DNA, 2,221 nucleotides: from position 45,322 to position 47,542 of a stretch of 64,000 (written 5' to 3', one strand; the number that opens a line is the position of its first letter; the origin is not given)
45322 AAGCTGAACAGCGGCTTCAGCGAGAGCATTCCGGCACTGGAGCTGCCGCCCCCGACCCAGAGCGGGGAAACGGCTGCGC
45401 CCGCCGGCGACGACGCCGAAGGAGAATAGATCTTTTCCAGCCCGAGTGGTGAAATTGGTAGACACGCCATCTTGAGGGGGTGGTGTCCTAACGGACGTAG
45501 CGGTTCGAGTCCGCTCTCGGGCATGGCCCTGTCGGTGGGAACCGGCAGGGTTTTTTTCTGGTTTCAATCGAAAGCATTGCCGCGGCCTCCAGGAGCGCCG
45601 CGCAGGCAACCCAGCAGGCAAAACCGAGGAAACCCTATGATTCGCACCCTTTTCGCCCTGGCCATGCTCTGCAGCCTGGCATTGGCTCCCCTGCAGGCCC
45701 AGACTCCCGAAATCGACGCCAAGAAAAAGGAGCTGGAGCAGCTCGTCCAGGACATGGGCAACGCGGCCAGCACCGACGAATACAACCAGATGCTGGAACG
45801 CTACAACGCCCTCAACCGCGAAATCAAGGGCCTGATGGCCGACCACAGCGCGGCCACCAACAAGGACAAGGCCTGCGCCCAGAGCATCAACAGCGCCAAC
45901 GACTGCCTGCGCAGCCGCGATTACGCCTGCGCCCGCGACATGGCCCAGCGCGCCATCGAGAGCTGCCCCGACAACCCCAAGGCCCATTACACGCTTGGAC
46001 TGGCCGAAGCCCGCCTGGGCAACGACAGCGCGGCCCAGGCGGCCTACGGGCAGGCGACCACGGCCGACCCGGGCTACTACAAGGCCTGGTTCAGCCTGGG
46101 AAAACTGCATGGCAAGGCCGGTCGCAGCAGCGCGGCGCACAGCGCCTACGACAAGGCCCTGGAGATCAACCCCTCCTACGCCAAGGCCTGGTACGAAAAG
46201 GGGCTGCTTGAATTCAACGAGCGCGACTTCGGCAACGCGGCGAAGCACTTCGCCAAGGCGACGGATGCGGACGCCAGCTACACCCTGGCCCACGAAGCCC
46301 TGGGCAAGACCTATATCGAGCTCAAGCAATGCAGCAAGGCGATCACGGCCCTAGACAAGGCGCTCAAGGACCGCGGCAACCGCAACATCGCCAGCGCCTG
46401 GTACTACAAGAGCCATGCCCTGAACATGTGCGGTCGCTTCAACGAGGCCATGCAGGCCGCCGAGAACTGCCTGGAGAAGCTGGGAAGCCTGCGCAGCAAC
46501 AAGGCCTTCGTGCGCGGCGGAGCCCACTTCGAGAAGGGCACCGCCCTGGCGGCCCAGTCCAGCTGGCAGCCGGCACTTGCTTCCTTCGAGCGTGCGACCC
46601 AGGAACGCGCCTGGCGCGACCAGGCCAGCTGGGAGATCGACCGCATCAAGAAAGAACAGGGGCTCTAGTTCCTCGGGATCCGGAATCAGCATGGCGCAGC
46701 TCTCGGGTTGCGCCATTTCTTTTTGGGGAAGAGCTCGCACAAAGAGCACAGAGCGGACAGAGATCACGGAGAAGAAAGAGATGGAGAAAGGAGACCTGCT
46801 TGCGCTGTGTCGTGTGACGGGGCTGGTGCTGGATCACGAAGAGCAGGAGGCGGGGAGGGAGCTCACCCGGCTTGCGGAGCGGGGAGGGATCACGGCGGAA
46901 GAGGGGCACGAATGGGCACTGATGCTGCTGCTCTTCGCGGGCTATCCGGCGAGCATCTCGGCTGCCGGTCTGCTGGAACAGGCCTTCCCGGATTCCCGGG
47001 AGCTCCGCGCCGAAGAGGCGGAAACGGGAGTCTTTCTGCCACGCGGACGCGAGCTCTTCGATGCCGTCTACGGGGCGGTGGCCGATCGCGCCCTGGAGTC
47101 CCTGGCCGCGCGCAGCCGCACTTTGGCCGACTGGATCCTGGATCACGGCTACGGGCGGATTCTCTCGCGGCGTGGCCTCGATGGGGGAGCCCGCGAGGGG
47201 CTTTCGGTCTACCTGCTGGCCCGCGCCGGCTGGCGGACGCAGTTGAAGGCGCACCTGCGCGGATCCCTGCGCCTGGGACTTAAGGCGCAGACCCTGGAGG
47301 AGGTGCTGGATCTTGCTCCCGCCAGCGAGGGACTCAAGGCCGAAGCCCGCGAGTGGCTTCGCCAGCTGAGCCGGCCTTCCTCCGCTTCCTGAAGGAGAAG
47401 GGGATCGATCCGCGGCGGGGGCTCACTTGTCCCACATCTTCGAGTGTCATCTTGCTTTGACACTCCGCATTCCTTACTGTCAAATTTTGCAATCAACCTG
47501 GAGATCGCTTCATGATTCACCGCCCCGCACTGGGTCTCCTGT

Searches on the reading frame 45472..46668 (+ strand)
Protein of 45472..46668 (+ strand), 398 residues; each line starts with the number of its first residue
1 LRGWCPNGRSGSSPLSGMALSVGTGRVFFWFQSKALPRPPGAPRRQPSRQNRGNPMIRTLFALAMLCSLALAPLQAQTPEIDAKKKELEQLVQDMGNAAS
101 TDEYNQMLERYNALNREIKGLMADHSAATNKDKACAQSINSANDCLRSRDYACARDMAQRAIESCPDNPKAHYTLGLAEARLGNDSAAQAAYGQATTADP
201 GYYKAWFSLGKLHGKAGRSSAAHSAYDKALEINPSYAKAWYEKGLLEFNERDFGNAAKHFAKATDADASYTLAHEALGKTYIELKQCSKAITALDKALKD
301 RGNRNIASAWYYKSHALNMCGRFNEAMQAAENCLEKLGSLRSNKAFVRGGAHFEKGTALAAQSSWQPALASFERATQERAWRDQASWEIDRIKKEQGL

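Call 44: search_protein_families(library=pfam, proteins=[window:45472-46668:+], max_evalue=0.001)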
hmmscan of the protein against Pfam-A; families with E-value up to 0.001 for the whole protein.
window:45472-46668:+ (398 aa): 13 families
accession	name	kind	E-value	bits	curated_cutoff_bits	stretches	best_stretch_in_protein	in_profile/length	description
PF07719.23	TPR_2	-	4.6e-21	73.6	27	1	204-235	2-33/34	Tetratricopeptide repeat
PF13432.12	TPR_16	-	2.1e-19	70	32.7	2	209-269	3-63/65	Tetratricopeptide repeat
PF13428.12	TPR_14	-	2.9e-17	61.9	23.5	2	169-212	1-44/44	Tetratricopeptide repeat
PF00515.34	TPR_1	-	1.8e-16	59.6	27.8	1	204-236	2-34/34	Tetratricopeptide repeat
PF13431.12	TPR_17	-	2.2e-16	59.1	24.4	0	225-246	1-22/34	Tetratricopeptide repeat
PF13414.12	TPR_11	-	1.4e-14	53.9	26.8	2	159-183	18-42/42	TPR repeat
PF13181.12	TPR_8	-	2.6e-14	52.5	25.7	1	203-235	1-33/34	Tetratricopeptide repeat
PF14559.12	TPR_19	-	2.1e-09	38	25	1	250-304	4-59/68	Tetratricopeptide repeat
PF13424.12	TPR_12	-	4.1e-08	33.8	30.1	0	134-198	3-74/77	Tetratricopeptide repeat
PF23914.1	TPR_CcmH_CycH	-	7.2e-08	32.9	42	0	199-237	46-84/158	Cytochrome c-type biogenesis protein H TPR domain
PF13371.12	TPR_9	-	1.7e-07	31.6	35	0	216-267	8-59/73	Tetratricopeptide repeat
PF25062.1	ARM_TT21_N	-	3.3e-06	27.4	40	0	131-255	95-220/222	Tetratricopeptide repeat protein 21 N-terminal ARM repeat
PF25063.1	ARM_TT21_C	-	1.3e-05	25.6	35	1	201-297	93-190/209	Tetratricopeptide repeat protein 21 C-terminal ARM domain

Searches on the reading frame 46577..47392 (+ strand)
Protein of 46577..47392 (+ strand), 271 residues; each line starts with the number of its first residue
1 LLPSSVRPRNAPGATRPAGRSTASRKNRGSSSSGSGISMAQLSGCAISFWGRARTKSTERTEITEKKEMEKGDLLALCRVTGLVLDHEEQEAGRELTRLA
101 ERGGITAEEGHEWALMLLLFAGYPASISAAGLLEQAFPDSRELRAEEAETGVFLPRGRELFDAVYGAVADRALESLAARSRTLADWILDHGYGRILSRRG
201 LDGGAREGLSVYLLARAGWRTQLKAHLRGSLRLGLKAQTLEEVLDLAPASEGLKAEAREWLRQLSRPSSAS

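Call 44: search_protein_families(library=pfam, proteins=[window:46577-47392:+], max_evalue=0.001)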
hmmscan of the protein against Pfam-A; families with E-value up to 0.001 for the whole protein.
window:46577-47392:+ (271 aa): 1 family
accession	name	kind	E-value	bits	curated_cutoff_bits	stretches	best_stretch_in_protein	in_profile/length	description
PF02627.25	CMD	-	0.00023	21.5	23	0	185-256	5-75/84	Carboxymuconolactone decarboxylase family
